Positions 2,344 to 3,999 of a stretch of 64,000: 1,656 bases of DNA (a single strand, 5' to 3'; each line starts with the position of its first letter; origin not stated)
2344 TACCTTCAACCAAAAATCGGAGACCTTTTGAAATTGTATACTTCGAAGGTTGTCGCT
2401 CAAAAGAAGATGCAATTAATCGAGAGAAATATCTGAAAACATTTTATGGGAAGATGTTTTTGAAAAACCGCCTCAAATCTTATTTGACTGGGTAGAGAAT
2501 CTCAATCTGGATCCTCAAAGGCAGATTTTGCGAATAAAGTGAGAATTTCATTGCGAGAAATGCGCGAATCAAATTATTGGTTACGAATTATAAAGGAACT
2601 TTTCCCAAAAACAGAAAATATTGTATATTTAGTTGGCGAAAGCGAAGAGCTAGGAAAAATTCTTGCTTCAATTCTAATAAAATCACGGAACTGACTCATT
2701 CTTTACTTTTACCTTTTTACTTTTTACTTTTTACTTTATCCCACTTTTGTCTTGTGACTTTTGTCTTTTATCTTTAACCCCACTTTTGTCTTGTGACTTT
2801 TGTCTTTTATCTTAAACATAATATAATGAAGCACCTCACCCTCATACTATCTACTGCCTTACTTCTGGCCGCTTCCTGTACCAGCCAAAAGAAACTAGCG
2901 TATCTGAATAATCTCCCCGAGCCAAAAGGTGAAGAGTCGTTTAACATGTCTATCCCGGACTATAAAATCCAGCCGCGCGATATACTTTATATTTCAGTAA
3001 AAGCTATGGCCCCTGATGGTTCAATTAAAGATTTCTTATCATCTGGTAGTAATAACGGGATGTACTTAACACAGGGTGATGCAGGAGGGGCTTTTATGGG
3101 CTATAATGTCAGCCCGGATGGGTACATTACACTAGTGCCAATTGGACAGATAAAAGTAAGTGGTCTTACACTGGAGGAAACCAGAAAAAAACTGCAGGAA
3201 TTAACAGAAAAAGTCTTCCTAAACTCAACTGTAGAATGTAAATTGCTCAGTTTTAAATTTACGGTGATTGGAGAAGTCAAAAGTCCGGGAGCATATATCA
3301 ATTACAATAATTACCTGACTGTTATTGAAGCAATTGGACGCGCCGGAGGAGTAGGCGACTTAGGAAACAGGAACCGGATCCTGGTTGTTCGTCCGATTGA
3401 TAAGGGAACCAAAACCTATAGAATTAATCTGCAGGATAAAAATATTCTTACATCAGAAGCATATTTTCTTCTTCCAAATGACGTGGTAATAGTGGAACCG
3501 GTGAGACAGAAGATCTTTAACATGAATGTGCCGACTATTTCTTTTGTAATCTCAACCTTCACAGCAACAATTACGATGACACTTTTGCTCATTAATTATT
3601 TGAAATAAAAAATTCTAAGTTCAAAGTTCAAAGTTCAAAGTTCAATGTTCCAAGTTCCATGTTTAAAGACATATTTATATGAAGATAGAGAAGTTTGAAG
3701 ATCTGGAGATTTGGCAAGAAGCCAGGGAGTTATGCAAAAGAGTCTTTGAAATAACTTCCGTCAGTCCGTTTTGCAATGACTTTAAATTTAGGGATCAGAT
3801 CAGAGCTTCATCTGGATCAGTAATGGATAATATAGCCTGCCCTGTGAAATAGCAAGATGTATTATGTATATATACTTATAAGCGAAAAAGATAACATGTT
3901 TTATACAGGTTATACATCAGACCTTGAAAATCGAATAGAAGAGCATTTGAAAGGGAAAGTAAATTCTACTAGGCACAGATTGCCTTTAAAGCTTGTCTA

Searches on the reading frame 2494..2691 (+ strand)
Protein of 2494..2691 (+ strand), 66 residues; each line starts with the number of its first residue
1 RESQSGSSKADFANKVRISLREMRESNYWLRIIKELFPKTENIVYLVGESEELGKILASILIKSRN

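Call 5: search_protein_families(library=pfam, proteins=[window:2494-2691:+], max_evalue=0.01)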
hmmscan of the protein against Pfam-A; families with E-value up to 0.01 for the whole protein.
window:2494-2691:+ (66 aa): 1 family
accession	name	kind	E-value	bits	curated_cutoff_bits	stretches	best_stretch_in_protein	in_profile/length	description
PF05635.17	23S_rRNA_IVP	-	8.2e-06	26.4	33.8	1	2-58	48-105/106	23S rRNA-intervening sequence protein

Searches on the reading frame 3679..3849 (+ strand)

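Call 5: search_protein_families(library=pfam, proteins=[window:3679-3849:+], max_evalue=0.01)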
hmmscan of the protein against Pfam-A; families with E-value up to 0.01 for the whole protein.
window:3679-3849:+ (57 aa): 1 family
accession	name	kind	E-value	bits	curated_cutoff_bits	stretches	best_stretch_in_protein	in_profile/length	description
PF05635.17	23S_rRNA_IVP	-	2.1e-12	47.7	33.8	1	7-53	1-47/106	23S rRNA-intervening sequence protein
